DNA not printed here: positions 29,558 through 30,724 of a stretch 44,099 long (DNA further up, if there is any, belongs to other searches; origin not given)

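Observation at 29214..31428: Translationally coupled operon: SpoT/Mesh1-type HD hydrolase, radical SAM enzyme and kinase-fold protein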

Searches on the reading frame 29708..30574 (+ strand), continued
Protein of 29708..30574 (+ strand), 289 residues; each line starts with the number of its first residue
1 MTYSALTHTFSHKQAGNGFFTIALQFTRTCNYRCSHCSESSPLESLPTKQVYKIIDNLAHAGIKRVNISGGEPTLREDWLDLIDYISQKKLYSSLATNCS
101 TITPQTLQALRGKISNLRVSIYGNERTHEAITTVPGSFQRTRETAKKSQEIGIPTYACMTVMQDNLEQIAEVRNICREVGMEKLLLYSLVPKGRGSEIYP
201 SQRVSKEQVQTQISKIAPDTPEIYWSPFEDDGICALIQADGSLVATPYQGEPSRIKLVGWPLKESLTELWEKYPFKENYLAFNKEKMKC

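Call 64: search_protein_families(library=ncbifam, proteins=[L001:4813-5970:+, L006:5320-6555:+, L007:7176-8531:-, L007:6328-7176:-, L007:5325-6335:-, L007:4228-5283:-, L011:567-1430:+, L011:3118-4236:-, L001:4191-4820:+, L012:4466-5881:+], max_evalue=0.001)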
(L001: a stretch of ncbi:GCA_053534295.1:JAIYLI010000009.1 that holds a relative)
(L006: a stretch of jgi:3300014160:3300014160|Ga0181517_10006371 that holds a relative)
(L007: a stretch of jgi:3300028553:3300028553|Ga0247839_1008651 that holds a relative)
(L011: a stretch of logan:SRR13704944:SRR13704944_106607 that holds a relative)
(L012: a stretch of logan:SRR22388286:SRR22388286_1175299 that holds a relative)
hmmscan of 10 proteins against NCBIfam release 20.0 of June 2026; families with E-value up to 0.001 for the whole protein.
L001:4813-5970:+ (386 aa): 56 families (the best 25 are shown)
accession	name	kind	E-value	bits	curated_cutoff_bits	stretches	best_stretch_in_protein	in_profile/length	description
TIGR03962.1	mycofact_rSAM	equivalog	1.2e-17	64.1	265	1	40-224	6-189/339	mycofactocin radical SAM maturase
TIGR04051.1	rSAM_NirJ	equivalog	3e-17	62.6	515.45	1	50-237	5-193/354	heme d1 biosynthesis radical SAM protein NirJ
TIGR04054.1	rSAM_NirJ1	equivalog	1.1e-16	60.4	650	1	49-202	38-192/387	putative heme d1 biosynthesis radical SAM protein NirJ1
TIGR04317.1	W_rSAM_matur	equivalog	4.4e-16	58.9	380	1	47-251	4-215/349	tungsten cofactor oxidoreductase radical SAM maturase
TIGR04546.1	rSAM_ahbC_deAc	equivalog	4e-13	48.9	650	1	49-210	41-203/390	12,18-didecarboxysiroheme deacetylase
TIGR04133.1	rSAM_w_lipo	hypoth_equivalog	5.6e-13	48.6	425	1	50-241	27-223/350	TIGR04133 family radical SAM/SPASM protein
TIGR02666.1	moaA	equivalog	1.2e-12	47.5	284.05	1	53-242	16-215/336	GTP 3',8-cyclase MoaA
NF049973.1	radical_Rv1681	equivalog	6.6e-12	45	380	1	47-171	72-199/326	Rv1681 family radical SAM protein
NF033640.1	N_Twi_rSAM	subfamily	8e-12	44.9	170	1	44-211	108-299/398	twitch domain-containing radical SAM protein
TIGR04082.1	rSAM_for_selen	equivalog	6.8e-11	41.6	350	1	53-218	205-372/516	thio(seleno)oxazole modification radical SAM maturase SbtM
TIGR04403.1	rSAM_skfB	equivalog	9.5e-11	41.1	300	1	46-164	103-221/402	sporulation killing factor system radical SAM maturase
NF038283.1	viperin_w_prok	equivalog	1.2e-10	41.1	180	1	54-155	9-117/281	viperin family antiviral radical SAM protein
TIGR04545.1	rSAM_ahbD_hemeb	equivalog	2.6e-10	40.3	500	1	50-240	3-195/339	heme b synthase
TIGR02668.1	moaA_archaeal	equivalog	5.6e-10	38.7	325.25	1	51-249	14-213/303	GTP 3',8-cyclase MoaA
TIGR04311.1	rSAM_Geo_metal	subfamily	7.9e-10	38.3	400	1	46-233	2-200/423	radical SAM/SPASM family putative metalloenzyme maturase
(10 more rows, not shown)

L006:5320-6555:+ (412 aa): 46 families (the best 25 are shown)
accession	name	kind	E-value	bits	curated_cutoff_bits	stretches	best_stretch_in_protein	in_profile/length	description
TIGR04317.1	W_rSAM_matur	equivalog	2.4e-13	49.9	380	1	58-237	9-189/349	tungsten cofactor oxidoreductase radical SAM maturase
TIGR02668.1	moaA_archaeal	equivalog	4.8e-12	45.5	325.25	1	55-219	12-175/303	GTP 3',8-cyclase MoaA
TIGR02666.1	moaA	equivalog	8.1e-12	44.7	284.05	1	57-222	14-185/336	GTP 3',8-cyclase MoaA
TIGR04347.1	pseudo_SAM_Halo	equivalog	9.1e-12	44.9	525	1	51-247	36-226/390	TIGR04347 family pseudo-SAM/SPASM protein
NF047865.1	rSAM_PapB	equivalog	1.3e-11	44.3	340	1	53-252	3-210/330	PapB family radical SAM/SPASM ranthipeptide maturase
TIGR04054.1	rSAM_NirJ1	equivalog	6.5e-11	41.5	650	1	55-212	38-192/387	putative heme d1 biosynthesis radical SAM protein NirJ1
TIGR04546.1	rSAM_ahbC_deAc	equivalog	8.2e-11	41.3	650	1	54-222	40-205/390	12,18-didecarboxysiroheme deacetylase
TIGR04133.1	rSAM_w_lipo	hypoth_equivalog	2.5e-10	39.9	425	1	61-229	32-201/350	TIGR04133 family radical SAM/SPASM protein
TIGR04051.1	rSAM_NirJ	equivalog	5.4e-10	38.8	515.45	1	62-228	11-174/354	heme d1 biosynthesis radical SAM protein NirJ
TIGR04403.1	rSAM_skfB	equivalog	5.4e-10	38.6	300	1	45-220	98-267/402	sporulation killing factor system radical SAM maturase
NF001199.0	PRK00164.2-1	equivalog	1.1e-09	37.9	231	1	57-215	16-173/308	GTP 3',8-cyclase MoaA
TIGR04250.1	SCM_rSAM_ScmE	equivalog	1.2e-09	37.5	400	1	55-230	5-174/358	SynChlorMet cassette radical SAM/SPASM protein ScmE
NF033640.1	N_Twi_rSAM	subfamily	1.5e-09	37.4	170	1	41-230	98-310/398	twitch domain-containing radical SAM protein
NF050035.1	rSAM_WgK_link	exception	1.7e-09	37.2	650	1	53-227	9-181/367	radical SAM/SPASM peptide maturase WgkB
TIGR04545.1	rSAM_ahbD_hemeb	equivalog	2.3e-09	37.2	500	1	59-224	6-169/339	heme b synthase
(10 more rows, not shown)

L007:7176-8531:- (452 aa): 27 families (the best 25 are shown)
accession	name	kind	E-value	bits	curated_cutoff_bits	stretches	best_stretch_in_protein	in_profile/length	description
TIGR03471.1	HpnJ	equivalog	2.4e-24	86.1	577.6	1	183-375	197-388/472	hopanoid biosynthesis associated radical SAM protein HpnJ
TIGR04072.2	rSAM_ladder_B12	equivalog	4.7e-17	61.8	360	1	84-372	92-370/443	lipid biosynthesis B12-binding/radical SAM protein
TIGR04479.1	bcpD_PhpK_rSAM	subfamily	4.9e-17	61.5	600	1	260-349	320-409/504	PhpK family radical SAM P-methyltransferase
TIGR04013.1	B12_SAM_MJ_1487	hypoth_equivalog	1.9e-16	59.9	251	1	282-377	266-360/382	TIGR04013 family B12-binding domain/radical SAM domain-containing protein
NF038361.1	rSAM_Sden_1168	equivalog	7e-14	51.3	575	1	79-373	160-472/560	Sden_1168 family B12-binding radical SAM P-methyltransferase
TIGR02026.1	BchE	equivalog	8.2e-14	51.3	481.35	1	20-349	15-365/497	magnesium-protoporphyrin IX monomethyl ester anaerobic oxidative cyclase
TIGR04014.1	B12_SAM_MJ_0865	equivalog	1.9e-13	50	360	1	265-378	252-362/434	methyl-coenzyme M reductase glutamine C-methyltransferase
TIGR03975.1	rSAM_ocin_1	subfamily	2.3e-13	49.5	281.85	1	90-352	157-433/606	RiPP maturation radical SAM C-methyltransferase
NF033712.0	B12_rSAM_KedN5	subfamily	7.5e-10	37.6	700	1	268-369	287-386/624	KedN5 family methylcobalamin-dependent radical SAM C-methyltransferase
NF050148.1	rSAM_ApyD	equivalog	8.5e-10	37.6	750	1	62-376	70-395/645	RiPP biosynthesis radical SAM protein ApyD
TIGR04385.1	B12_rSAM_cofa1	equivalog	1.4e-09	37.7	450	1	27-372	20-392/438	B12 lower ligand biosynthesis radical SAM protein BzaD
TIGR01212.1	TIGR01212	equivalog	2.1e-09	36.9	180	1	265-372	117-225/302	tRNA modification radical SAM protein MnmL/YtqA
NF033070.1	rSAM_AprD4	equivalog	2.7e-09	36.5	500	1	21-376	36-392/456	AprD4 family radical SAM diol-dehydratase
TIGR00089.1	TIGR00089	subfamily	9.5e-08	31.2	251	1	282-349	249-318/429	MiaB/RimO family radical SAM methylthiotransferase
NF045585.1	rSAM_slr0320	equivalog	2.7e-07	29.5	775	1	87-352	135-412/511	photosystem II high light acclimation radical SAM protein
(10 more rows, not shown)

L007:6328-7176:- (283 aa): 7 families
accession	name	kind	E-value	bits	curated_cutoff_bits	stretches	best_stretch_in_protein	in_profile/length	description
NF005574.0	PRK07259.1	equivalog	9.8e-33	113.4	269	1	5-263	13-271/304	dihydroorotate dehydrogenase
TIGR01037.2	pyrD_sub1_fam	subfamily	6e-31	107.6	270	1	5-276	9-282/300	dihydroorotate dehydrogenase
NF041011.1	dihydoor_dh_Arch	equivalog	1.1e-22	80.5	330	1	6-256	8-249/289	dihydroorotate dehydrogenase PyrD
NF006183.0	PRK08318.1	equivalog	2.7e-12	46.2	335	1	95-244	117-269/422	NAD-dependent dihydropyrimidine dehydrogenase subunit PreA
NF005741.0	PRK07565.1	subfamily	1.7e-09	37.2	303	1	84-279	102-292/335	dihydroorotate dehydrogenase-like protein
NF002702.0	PRK02506.1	equivalog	5.6e-08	32.3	301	1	24-257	31-271/313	dihydroorotate oxidase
TIGR03151.1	enACPred_II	equivalog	0.00031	20.1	453.1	0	216-256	149-188/307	enoyl-[acyl-carrier-protein] reductase FabK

L007:5325-6335:- (337 aa): 0 families

L007:4228-5283:- (352 aa): 0 families

L011:567-1430:+ (288 aa): 17 families
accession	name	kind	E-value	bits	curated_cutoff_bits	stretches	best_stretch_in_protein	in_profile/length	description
NF041577.1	nside_bi_sphtase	equivalog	8.7e-50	169.4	400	1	2-260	4-262/276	3',5'-nucleoside bisphosphate phosphatase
NF041661.1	Cycl_ph_dihydrol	equivalog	1.1e-45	156.1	500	1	3-251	1-247/259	phosphoribosyl 1,2-cyclic phosphate 1,2-diphosphodiesterase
NF047791.1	RNaseRnm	equivalog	2.3e-43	148.4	375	1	2-259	3-260/275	RNase RNM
NF038032.1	CehA_McbA_metalo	domain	2.3e-16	60.1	80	1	2-113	5-108/315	CehA/McbA family metallohydrolase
NF045780.1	TrlF_fam_ATP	equivalog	1.1e-13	50.9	350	1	3-89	9-106/944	TrlF family AAA-like ATPase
NF004225.0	PRK05672.1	subfamily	5.1e-09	34.7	939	1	3-101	8-109/1047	error-prone DNA polymerase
NF001688.0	PRK00448.1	equivalog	5.7e-09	34.1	873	1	2-69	339-408/1445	PolC-type DNA polymerase III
NF004981.0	PRK06361.1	equivalog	3.2e-08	33.2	117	1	1-63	1-71/217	histidinol phosphate phosphatase domain-containing protein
NF006251.0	PRK08392.1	equivalog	2.2e-07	30.6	212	1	1-38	1-38/216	hypothetical protein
TIGR01405.1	polC_Gram_pos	equivalog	5.3e-06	24.4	1043.45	1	2-67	105-172/1211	DNA polymerase III subunit alpha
NF006702.0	PRK09248.1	domain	6.8e-06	25.8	264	1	2-38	5-42/246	PHP domain-containing protein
NF004226.0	PRK05673.1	equivalog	7.1e-06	24.2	1002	1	2-115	7-100/1146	DNA polymerase III subunit alpha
TIGR00594.1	polc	superfamily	9.2e-06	24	434.35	1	2-74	2-76/1022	DNA polymerase III subunit alpha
NF006375.0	PRK08609.1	equivalog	2.1e-05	23.3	426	1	3-39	338-374/571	DNA polymerase/3'-5' exonuclease PolX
NF005298.0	PRK06826.1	equivalog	6.1e-05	20.9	1260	1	2-73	6-79/1151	DNA polymerase III subunit alpha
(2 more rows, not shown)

L011:3118-4236:- (373 aa): 0 families

L001:4191-4820:+ (210 aa): 0 families

L012:4466-5881:+ (472 aa): 0 families

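Call 67: search_protein_families(library=pfam, proteins=[L014:10557-11390:+, L014:12028-12567:+, L014:12674-13495:+, L014:5444-7873:+, L014:4730-5398:+, L010:3798-5783:+, L001:3097-3582:-, L003:5244-5588:+, L010:7507-7920:+], max_evalue=0.01)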
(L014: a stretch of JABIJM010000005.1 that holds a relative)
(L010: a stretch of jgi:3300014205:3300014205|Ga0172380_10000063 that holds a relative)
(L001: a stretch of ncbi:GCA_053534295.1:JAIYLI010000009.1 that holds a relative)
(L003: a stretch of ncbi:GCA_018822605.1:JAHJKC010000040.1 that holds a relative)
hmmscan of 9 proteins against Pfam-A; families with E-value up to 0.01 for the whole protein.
L014:10557-11390:+ (278 aa): 1 family
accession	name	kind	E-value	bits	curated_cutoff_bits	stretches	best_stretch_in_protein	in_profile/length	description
PF01966.28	HD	-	0.00014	22.6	22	1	82-166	20-88/116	HD domain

L014:12028-12567:+ (180 aa): 1 family
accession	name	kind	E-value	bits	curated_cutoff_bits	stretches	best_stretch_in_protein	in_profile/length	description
PF18967.5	PycTM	-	1.4e-08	35.5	27.2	1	65-163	10-105/107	Pycsar effector protein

L014:12674-13495:+ (274 aa): 1 family
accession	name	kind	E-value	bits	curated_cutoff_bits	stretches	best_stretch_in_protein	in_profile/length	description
PF07136.16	DUF1385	-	9.8e-80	267.5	22.1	1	49-273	3-225/227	Protein of unknown function (DUF1385)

L014:5444-7873:+ (810 aa): 5 families
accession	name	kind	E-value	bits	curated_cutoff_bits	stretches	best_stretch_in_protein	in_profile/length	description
PF00136.26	DNA_pol_B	-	3.1e-63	214.6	23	1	384-785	6-450/453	DNA polymerase family B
PF03104.25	DNA_pol_B_exo1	-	6.5e-30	104.7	23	1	103-317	2-242/242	DNA polymerase family B, exonuclease domain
PF10108.15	DNA_pol_B_exo2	-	6.2e-07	29.7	24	1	217-360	34-170/213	Predicted 3'-5' exonuclease related to the exonuclease domain of PolB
PF13482.12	RNase_H_2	-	2.1e-06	28.2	22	1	165-364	3-162/165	RNase_H superfamily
PF18396.7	TBK1_ULD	-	0.0052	17.1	31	0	76-145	11-74/88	TANK binding kinase 1 ubiquitin-like domain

L014:4730-5398:+ (223 aa): 1 family
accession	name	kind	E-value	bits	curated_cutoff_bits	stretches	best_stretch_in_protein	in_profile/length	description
PF01182.26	Glucosamine_iso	-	3.4e-37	128.9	27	1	8-213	3-219/225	Glucosamine-6-phosphate isomerases/6-phosphogluconolactonase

L010:3798-5783:+ (662 aa): 0 families

L001:3097-3582:- (162 aa): 0 families

L003:5244-5588:+ (115 aa): 0 families

L010:7507-7920:+ (138 aa): 1 family
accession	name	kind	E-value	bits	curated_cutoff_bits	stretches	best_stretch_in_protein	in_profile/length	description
PF09643.15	YopX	-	2.2e-17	63.7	22.4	1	6-137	1-127/128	YopX protein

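Call 68: find_related_loci(query=A2, collection=metagenome_contigs, flank=8000)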
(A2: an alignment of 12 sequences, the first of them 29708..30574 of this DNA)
Query A2 (289 aa) in metagenome_contigs; peptide patterns used: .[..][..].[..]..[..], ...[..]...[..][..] (x = any residue, [..] = any of these).
78 stretches matched a pattern; 9 encode a relative of the query (tblastn E <= 1e-3); 9 distinct loci.
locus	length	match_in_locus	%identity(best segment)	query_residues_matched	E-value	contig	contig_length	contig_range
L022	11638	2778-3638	61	2-289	8e-125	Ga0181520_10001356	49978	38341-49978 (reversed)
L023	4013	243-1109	58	1-289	2e-122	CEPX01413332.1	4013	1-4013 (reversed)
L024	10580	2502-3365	56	1-289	8e-111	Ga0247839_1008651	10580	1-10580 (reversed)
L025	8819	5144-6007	56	1-289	8e-111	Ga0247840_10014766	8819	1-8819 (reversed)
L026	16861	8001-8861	55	1-289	5e-110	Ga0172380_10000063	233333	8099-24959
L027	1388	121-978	55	1-289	5e-116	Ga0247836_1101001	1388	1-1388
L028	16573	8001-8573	27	17-198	6e-19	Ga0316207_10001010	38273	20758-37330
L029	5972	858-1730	23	17-274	3e-16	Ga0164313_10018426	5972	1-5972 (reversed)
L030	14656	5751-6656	22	10-277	2e-14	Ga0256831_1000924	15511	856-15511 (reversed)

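Call 69: find_related_loci(query=A2, collection=viral_contigs, flank=8000)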
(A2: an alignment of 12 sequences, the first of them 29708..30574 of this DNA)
Query A2 (289 aa) in viral_contigs; peptide patterns used: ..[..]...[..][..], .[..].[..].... (x = any residue, [..] = any of these).
23 stretches matched a pattern; 1 encode a relative of the query (tblastn E <= 1e-3); 1 distinct loci.
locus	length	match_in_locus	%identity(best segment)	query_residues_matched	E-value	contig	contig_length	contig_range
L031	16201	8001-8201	27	22-85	8e-6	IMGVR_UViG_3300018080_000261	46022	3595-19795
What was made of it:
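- There is no copy in viral contigs and no evidence of mobility (call 69).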

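Call 85: search_protein_families(library=padloc, proteins=[L014:11395-12021:+, L014:12028-12567:+, L014:10557-11390:+, L001:4191-4820:+, L011:3118-4236:-, L001:4813-5970:+, L001:7849-8562:+, L011:567-1430:+], max_evalue=0.01)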
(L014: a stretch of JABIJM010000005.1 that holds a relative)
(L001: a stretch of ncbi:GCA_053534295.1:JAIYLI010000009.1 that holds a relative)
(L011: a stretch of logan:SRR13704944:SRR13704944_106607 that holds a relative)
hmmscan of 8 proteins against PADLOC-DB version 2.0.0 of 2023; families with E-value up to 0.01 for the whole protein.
L014:11395-12021:+ (209 aa): 0 families

L014:12028-12567:+ (180 aa): 4 families
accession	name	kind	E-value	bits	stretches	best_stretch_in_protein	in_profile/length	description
PDLC00700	Effector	-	1.8e-12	45.5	1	32-173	24-164/173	2TM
PDLC02365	PycTM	-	8.5e-09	33.9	1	40-175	30-162/165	-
PDLC00691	Effector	-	2.1e-08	32.2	1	41-176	31-168/176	2TM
PDLC00678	Effector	-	8.9e-05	20.6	1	40-178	40-175/184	2TM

L014:10557-11390:+ (278 aa): 0 families

L001:4191-4820:+ (210 aa): 0 families

L011:3118-4236:- (373 aa): 0 families

L001:4813-5970:+ (386 aa): 2 families
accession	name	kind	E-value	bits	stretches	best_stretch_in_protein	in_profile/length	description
PDLC02903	pVip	-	9.3e-14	49.5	1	51-240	4-193/257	Viperins not associated with kinases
PDLC02904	pVip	-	2.8e-13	48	1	53-240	9-197/262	Viperins associated with kinases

L001:7849-8562:+ (238 aa): 4 families
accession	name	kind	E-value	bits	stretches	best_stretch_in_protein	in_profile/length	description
PDLC01268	CasR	-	0.00013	20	1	4-66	113-171/179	"CAS-I,CAS-II,CAS-III,CAS-IV,CAS-V,CAS-VI; associated_signaling"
PDLC01434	CasR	-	0.00038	18.4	1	6-61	119-173/191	"CAS-I,CAS-II,CAS-III,CAS-IV,CAS-V,CAS-VI; associated_signaling"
PDLC01879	CARF3--CARF_TM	-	0.00038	18.2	1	2-66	143-206/222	-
PDLC01438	Csa3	-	0.0068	14.5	1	14-100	147-231/305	"CAS-I,CAS-II,CAS-III,CAS-IV,CAS-V,CAS-VI; associated_signaling"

L011:567-1430:+ (288 aa): 1 family
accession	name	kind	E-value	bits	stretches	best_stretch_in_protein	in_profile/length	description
PDLC04678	PDC-M49A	-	0.0094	12.2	0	2-68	5-75/681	-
